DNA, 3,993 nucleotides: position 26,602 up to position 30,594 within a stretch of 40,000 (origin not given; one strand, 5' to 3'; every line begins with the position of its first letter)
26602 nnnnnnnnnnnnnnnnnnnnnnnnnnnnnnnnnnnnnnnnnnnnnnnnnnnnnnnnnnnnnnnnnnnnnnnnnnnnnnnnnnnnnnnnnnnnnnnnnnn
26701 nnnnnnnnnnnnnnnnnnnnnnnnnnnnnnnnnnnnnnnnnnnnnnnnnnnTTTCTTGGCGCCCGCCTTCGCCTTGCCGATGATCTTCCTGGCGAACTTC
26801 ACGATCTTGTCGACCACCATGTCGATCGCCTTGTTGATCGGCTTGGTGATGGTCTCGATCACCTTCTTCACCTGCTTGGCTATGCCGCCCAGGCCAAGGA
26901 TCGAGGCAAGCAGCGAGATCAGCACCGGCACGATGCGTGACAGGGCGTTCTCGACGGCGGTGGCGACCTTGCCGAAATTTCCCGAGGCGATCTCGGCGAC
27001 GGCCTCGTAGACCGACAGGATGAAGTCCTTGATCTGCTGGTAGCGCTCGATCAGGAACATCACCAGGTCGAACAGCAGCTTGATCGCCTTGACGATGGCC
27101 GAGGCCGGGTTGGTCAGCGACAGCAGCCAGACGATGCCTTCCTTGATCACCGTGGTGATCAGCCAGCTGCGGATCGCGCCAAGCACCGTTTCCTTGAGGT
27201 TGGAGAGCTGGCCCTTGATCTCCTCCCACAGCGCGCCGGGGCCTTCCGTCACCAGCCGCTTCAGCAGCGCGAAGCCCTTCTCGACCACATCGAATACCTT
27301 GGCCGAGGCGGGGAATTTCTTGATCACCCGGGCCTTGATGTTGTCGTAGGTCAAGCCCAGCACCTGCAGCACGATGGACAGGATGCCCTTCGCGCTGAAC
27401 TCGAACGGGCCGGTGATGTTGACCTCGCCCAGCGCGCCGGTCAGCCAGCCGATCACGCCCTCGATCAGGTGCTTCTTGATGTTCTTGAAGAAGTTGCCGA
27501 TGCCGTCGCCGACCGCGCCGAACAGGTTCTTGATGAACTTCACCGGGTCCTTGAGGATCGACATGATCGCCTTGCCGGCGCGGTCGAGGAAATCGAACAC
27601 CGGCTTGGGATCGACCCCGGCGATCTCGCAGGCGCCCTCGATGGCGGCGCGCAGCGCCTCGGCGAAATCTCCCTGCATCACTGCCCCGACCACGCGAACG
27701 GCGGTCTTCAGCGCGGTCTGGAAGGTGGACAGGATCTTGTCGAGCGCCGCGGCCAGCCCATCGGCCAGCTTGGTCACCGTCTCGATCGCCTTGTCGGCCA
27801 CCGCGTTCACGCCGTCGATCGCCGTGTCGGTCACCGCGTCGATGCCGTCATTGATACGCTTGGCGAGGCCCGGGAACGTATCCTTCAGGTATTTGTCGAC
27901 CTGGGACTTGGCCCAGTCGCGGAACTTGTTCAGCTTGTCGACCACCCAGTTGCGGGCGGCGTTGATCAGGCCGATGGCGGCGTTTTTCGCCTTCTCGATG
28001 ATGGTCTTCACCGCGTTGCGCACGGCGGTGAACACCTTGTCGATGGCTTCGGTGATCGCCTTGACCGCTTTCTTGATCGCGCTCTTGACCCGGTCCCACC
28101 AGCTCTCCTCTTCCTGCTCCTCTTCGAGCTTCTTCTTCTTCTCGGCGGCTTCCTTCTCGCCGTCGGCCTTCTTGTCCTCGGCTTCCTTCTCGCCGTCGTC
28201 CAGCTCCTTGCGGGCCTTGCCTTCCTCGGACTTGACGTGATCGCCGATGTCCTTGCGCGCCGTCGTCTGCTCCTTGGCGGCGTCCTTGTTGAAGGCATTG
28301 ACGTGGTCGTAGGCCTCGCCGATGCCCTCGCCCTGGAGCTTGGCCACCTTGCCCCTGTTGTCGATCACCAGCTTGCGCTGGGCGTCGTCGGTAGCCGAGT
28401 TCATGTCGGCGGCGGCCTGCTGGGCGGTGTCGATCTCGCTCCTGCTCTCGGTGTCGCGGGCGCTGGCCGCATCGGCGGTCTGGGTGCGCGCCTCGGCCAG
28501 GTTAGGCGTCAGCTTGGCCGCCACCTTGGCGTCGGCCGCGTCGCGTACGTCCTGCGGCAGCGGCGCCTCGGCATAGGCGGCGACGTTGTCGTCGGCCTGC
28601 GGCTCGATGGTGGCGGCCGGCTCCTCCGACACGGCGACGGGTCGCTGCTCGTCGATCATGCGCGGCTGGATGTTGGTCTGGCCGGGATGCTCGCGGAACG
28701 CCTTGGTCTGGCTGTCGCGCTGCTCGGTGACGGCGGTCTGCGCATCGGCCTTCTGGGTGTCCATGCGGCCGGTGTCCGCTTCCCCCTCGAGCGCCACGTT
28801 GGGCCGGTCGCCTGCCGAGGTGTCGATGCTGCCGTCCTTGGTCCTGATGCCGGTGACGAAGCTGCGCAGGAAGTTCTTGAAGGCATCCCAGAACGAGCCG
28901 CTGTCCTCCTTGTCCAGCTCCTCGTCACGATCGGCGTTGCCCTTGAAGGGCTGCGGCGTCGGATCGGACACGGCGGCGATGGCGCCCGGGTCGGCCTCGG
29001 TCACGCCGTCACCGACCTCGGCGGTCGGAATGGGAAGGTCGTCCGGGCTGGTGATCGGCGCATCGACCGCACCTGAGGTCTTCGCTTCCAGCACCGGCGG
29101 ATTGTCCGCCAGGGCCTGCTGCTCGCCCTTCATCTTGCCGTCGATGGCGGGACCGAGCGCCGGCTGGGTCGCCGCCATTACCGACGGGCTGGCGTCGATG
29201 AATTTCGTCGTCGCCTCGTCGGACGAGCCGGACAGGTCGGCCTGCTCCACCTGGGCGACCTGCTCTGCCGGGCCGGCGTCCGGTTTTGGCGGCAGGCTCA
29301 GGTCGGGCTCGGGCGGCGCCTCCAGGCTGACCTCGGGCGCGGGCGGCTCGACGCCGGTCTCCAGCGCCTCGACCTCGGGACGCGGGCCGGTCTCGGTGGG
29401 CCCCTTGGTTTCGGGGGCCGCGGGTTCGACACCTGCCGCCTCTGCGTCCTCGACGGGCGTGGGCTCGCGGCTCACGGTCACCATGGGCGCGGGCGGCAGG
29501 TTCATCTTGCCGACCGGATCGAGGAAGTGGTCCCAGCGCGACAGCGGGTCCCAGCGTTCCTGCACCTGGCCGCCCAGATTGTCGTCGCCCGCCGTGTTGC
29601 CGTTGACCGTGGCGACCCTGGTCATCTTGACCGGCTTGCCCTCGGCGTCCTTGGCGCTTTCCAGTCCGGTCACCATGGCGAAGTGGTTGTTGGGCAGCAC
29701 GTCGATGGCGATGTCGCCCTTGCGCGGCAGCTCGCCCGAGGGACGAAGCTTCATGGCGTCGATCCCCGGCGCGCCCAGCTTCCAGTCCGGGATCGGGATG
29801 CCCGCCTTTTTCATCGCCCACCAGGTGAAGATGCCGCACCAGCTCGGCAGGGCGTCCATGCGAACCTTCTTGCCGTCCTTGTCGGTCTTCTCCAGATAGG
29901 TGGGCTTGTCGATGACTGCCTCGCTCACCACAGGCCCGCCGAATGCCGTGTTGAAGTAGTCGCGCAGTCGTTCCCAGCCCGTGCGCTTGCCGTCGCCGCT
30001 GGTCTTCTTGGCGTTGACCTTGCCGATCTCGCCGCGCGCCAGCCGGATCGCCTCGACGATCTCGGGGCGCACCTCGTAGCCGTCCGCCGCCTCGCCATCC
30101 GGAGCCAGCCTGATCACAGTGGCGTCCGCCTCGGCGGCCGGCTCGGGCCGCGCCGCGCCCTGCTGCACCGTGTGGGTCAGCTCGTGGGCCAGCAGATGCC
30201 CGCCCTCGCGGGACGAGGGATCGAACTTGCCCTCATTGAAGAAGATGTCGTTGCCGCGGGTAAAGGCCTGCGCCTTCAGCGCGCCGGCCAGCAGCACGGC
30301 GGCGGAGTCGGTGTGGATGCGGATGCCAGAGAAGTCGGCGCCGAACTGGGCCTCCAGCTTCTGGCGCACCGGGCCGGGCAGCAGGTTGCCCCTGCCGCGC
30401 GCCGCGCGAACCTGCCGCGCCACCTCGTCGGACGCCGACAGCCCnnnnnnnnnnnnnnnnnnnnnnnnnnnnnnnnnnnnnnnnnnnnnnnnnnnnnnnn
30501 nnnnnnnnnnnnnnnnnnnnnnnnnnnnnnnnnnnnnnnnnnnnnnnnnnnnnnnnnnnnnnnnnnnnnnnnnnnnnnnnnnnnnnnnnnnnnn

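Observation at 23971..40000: Distal half of an extracellular contractile injection system (eCIS, phage-tail-like particle) locus embedded among housekeeping genes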

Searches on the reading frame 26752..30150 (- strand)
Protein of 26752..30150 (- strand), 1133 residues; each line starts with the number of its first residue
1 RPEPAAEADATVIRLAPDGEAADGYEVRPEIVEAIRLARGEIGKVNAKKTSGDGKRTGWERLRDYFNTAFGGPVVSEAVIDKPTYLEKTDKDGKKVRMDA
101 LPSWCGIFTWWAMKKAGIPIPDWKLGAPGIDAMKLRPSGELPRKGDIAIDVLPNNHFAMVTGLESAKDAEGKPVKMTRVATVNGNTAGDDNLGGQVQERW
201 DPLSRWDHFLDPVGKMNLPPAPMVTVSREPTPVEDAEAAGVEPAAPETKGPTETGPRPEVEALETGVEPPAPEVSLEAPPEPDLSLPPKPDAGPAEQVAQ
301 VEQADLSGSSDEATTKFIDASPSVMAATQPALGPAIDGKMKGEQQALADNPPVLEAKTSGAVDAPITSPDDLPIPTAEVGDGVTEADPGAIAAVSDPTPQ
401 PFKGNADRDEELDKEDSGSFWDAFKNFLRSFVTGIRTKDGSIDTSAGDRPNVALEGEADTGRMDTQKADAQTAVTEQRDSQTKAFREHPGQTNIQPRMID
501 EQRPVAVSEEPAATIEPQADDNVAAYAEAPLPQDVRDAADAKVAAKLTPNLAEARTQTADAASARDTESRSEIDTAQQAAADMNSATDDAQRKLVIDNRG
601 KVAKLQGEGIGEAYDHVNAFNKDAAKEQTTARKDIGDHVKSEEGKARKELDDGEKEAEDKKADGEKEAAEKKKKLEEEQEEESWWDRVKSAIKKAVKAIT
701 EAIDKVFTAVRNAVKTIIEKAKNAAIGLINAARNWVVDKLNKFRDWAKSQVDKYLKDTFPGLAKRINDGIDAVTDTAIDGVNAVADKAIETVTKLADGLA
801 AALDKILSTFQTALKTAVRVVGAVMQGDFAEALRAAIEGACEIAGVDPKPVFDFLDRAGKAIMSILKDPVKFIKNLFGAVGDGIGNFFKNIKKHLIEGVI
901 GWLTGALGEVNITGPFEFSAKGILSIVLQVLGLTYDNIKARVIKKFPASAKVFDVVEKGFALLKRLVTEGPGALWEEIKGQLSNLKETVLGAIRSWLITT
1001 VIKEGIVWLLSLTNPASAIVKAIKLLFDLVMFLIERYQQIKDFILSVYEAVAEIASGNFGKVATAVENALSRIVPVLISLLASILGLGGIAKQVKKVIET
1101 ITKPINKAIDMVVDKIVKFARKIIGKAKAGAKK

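Call 87: search_protein_representatives(protein=window:26752-30150:-)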
Query: 1133 residues. Proteins with E-value up to 0.001 (for the whole library): 5399; up to 1e-10: 4486; up to 1e-30: 2887. The best 150 are listed.
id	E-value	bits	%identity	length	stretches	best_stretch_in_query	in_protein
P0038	0.0e+00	1659.7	68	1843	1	10-1133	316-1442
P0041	0.0e+00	1392.7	61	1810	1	20-1129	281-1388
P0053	0.0e+00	1256.6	55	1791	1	27-1133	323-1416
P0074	0.0e+00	1227.0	55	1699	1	10-1133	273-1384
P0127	0.0e+00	1077.0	59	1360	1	220-1130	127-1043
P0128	0.0e+00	1073.5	60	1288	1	268-1129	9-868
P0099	0.0e+00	1057.5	57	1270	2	653-1133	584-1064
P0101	0.0e+00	1026.3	47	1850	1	14-1131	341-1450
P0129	0.0e+00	1024.9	57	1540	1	252-1131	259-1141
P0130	0.0e+00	1024.5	81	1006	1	536-1133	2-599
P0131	3.3e-293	992.1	54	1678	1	231-1133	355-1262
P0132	1.1e-287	973.8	54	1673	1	250-1130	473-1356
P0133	7.0e-284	961.2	54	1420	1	268-1131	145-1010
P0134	4.7e-280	948.5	57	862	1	315-1129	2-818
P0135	5.2e-278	941.8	47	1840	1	22-1133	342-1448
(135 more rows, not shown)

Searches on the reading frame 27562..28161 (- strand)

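Call 92: search_protein_families(library=phrogs, proteins=[window:27562-28161:-], max_evalue=0.01)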
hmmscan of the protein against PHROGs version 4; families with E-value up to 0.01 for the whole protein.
window:27562-28161:- (200 aa): 25 families
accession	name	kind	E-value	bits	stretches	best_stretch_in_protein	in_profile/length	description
phrog_58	-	tail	3e-09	36.8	1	20-135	796-950/1544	tail length tape measure protein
phrog_167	-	tail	3.3e-09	36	1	20-159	844-993/1555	tail length tape measure protein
phrog_4200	-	tail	4.4e-09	36.4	1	20-196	424-596/732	tail length tape measure protein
phrog_1272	-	tail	3.2e-07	29.5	1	24-154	778-1040/1606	tail length tape measure protein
phrog_1535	-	tail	1.5e-06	27.7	1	20-105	982-1061/1152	tail length tape measure protein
phrog_4070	-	tail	1.6e-06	27.5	1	24-124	294-400/989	tail length tape measure protein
phrog_5493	-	tail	3.8e-06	26.5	1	27-167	725-945/1102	tail length tape measure protein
phrog_1204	-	tail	9.9e-06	24.7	1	18-165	402-564/1483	tail protein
phrog_3336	-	tail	7.6e-05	22.4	1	19-74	444-499/1051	tail length tape measure protein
phrog_971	-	lysis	0.0001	22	1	20-148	632-776/1338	endolysin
phrog_8927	-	tail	0.00012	21.2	1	21-174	622-892/1619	tail length tape measure protein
phrog_29215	-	unknown function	0.00013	22.2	1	27-157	130-258/473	-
phrog_305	-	tail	0.00045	19.9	0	98-172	358-435/1001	tail length tape measure protein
phrog_991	-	tail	0.00051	18.7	1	20-171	679-809/1966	tail length tape measure protein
phrog_694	-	tail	0.00055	19.3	1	31-162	270-395/851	baseplate hub and tail lysozyme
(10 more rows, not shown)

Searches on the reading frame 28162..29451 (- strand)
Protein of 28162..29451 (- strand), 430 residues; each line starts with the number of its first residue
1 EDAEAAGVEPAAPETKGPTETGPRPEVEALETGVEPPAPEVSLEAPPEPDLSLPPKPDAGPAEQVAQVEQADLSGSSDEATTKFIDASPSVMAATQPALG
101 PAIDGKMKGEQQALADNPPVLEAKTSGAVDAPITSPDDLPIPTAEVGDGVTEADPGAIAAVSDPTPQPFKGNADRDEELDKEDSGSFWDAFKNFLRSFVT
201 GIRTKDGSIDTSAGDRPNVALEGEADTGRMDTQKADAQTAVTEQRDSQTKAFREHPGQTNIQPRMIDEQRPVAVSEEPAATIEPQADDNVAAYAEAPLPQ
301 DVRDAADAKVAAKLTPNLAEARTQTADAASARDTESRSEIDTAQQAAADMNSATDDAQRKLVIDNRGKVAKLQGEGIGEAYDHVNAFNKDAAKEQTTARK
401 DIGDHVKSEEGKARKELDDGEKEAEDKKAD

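Call 92: search_protein_families(library=phrogs, proteins=[window:28162-29451:-], max_evalue=0.01)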
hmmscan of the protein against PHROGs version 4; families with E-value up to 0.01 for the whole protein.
window:28162-29451:- (430 aa): 0 families

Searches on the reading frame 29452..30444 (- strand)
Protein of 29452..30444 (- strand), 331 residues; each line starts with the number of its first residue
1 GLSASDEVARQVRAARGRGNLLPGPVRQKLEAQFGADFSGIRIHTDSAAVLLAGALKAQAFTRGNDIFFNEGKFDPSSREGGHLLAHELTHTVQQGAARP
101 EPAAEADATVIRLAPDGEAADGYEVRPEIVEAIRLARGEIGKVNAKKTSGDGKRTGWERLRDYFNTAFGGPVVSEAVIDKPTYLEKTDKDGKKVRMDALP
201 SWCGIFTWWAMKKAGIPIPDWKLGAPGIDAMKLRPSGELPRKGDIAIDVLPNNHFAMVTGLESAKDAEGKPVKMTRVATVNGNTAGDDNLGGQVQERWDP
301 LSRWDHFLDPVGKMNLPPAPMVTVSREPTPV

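Call 68: predict_structure(alignment_id=A5)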
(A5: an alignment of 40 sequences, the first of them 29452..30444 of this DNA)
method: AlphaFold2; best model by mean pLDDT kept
length: 331 residues; sequences in the alignment: 40
mean_pLDDT: 88.7   pTM: 0.64
mean pLDDT of the five models: 88.7, 88.4, 88.3, 87.7, 87.5
residues with pLDDT >= 90: 246; 70-90: 54; 50-70: 13; < 50: 18
segments of 3 or more residues with pLDDT < 50: 105-114, 116-119
pLDDT, mean of each block of 10 residues (from residue 1): 70 93 96 93 97 94 97 97 95 87 51 41 93 96 92 96 97 96 94 93 93 96 84 94 92 89 90 94 60 87 95 94 92 69
secondary structure, 60 per line:
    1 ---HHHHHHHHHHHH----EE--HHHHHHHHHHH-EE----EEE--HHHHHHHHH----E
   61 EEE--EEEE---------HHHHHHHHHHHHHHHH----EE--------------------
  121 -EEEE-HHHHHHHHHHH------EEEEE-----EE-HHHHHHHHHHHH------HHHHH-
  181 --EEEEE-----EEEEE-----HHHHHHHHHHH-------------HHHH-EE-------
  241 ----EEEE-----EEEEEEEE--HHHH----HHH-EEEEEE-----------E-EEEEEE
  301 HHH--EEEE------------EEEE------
elements in order: H4-15 H24-34 E42-44 H47-55 E60-63 E66-69 H79-94 E122-125 H127-137 E144-148 H157-168 H175-179 E183-187 E193-197 H203-213 H227-230 E245-248 E254-261 H264-267 E276-281 E295-300 E306-309 E322-325

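Call 71: fold_search(model_id=the predicted structure, library=pdb)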
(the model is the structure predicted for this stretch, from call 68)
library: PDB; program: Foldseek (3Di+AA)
matches with E <= 10: 210; with E <= 0.001: 0
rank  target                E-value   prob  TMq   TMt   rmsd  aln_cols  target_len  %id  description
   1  3pbi                  1.6e-02  0.99  0.26  0.42   8.0       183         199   14  Structure of the peptidoglycan hydrolase RipB (Rv1478) from Mycobacterium tuberculosis at 1.6 resolution (released 2011-08-31)
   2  4csh_A                1.8e-02  0.92  0.25  0.44   9.8       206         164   13  Native structure of the lytic CHAPK domain of the endolysin LysK from Staphylococcus aureus bacteriophage K (released 2014-08-06)
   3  4ct3_E                3.4e-02  0.85  0.24  0.43  10.0       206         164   14  Methylmercury chloride derivative structure of the lytic CHAPK domain of the endolysin LysK from Staphylococcus aureus (released 2014-08-06)
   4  6ist_C                4.3e-02  0.97  0.26  0.38   7.9       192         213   13  Crystal structure of a wild type endolysin LysIME-EF1 (released 2019-11-20)
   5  4olk_A                6.0e-02  0.80  0.25  0.43   7.5       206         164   12  The CHAP domain of LysGH15 (released 2014-05-28)
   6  4olk_B                1.5e-01  0.75  0.28  0.49   7.5       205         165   11  The CHAP domain of LysGH15 (released 2014-05-28)
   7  9dxd_A                2.3e-01  0.04  0.10  0.07  27.4       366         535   11  attLmm bound serine integrase and RDF complex in the pre-rotation state (released 2026-01-21)
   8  8aud_B                2.7e-01  0.75  0.27  0.26  13.9       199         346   14  Structure of peptidoglycan hydrolase Cg1735 from Corynebacterium glutamicum, orthorhombic crystal form (released 2023-01-18)
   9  8swj_C                4.8e-01  0.13  0.11  0.23  14.4       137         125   10  Co-crystal structure of 53BP1 tandem Tudor domains in complex with UNC8531 (released 2023-08-02)
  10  9dxf_A                4.8e-01  0.02  0.10  0.07  27.2       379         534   12  attLmm bound serine integrase and RDF complex in the post-rotation state (released 2026-01-21)
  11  9y66_A                5.4e-01  0.02  0.09  0.06  27.7       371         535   11  attLsym bound serine integrase complex in the dimeric state (released 2026-02-04)
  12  8xi2_a                7.1e-01  0.20  0.15  0.41   5.2        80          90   16  Cryo-EM structure of the Chlamydomonas C* complex (released 2024-10-09)
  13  2f5k_E                7.6e-01  0.18  0.12  0.38   6.2        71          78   13  Crystal structure of the chromo domain of human MRG15 (released 2006-11-14)
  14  6z1p_At               8.0e-01  0.14  0.13  0.20   7.0       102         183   11  Structure of the mitochondrial ribosome from Tetrahymena thermophila (released 2020-06-24)
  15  6if4_A                8.5e-01  0.15  0.12  0.43   5.6        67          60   12  Crystal structure of Tbtudor (released 2019-09-18)
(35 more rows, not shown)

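Call 76: fold_search(model_id=the predicted structure, library=viral)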
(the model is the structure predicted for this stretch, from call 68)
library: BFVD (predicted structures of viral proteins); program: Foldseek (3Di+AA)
matches with E <= 10: 415; with E <= 0.001: 7
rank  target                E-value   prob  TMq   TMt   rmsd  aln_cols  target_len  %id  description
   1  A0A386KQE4            8.0e-06  1.00  0.35  0.45  14.8       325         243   16  Long tail fiber proximal subunit [Caulobacter phage Kronos]
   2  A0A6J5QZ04            3.4e-05  1.00  0.33  0.44   4.3       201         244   18  CHAP domain containing protein [uncultured Caudovirales phage]
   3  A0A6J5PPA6            5.6e-05  1.00  0.33  0.51   4.8       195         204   20  Endopeptidase, NLPC/P60 domain containing protein [uncultured Caudovirales phage]
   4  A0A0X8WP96            8.9e-05  1.00  0.32  0.34  16.9       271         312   15  (no name in the UniProt tables at hand)
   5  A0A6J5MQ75            2.4e-04  1.00  0.32  0.37  10.6       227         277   19  Peptidoglycan binding-like [uncultured Caudovirales phage]
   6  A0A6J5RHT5            4.2e-04  1.00  0.31  0.39  20.2       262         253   12  CHAP domain containing protein [uncultured Caudovirales phage]
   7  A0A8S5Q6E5            5.3e-04  1.00  0.33  0.27   5.6       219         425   16  PlyB like endolysin [Siphoviridae sp. ctf8W5]
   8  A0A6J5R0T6            1.0e-02  0.99  0.23  0.55   5.8       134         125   20  CHAP domain containing protein [uncultured Caudovirales phage]
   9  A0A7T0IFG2            2.1e-02  0.92  0.23  0.29   7.5       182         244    9  Uncharacterized protein [Arthrobacter phage Jinkies]
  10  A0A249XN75            2.1e-02  0.47  0.24  0.19  21.3       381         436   12  Lysin A, L-Ala-D-Glu peptidase domain [Arthrobacter phage GurgleFerb]
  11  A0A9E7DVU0            2.5e-02  0.97  0.26  0.35   8.3       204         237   14  (no name in the UniProt tables at hand)
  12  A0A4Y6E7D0            3.2e-02  0.95  0.24  0.42   9.9       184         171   14  (no name in the UniProt tables at hand)
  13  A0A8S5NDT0            3.2e-02  0.20  0.14  0.22  19.6       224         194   10  Uncharacterized protein [Siphoviridae sp. cthSp75]
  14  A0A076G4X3            4.4e-02  0.93  0.23  0.41   8.3       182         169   13  Uncharacterized protein [Staphylococcus phage MCE-2014]
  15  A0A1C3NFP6            7.9e-02  0.57  0.17  0.19  15.8       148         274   15  (no name in the UniProt tables at hand)
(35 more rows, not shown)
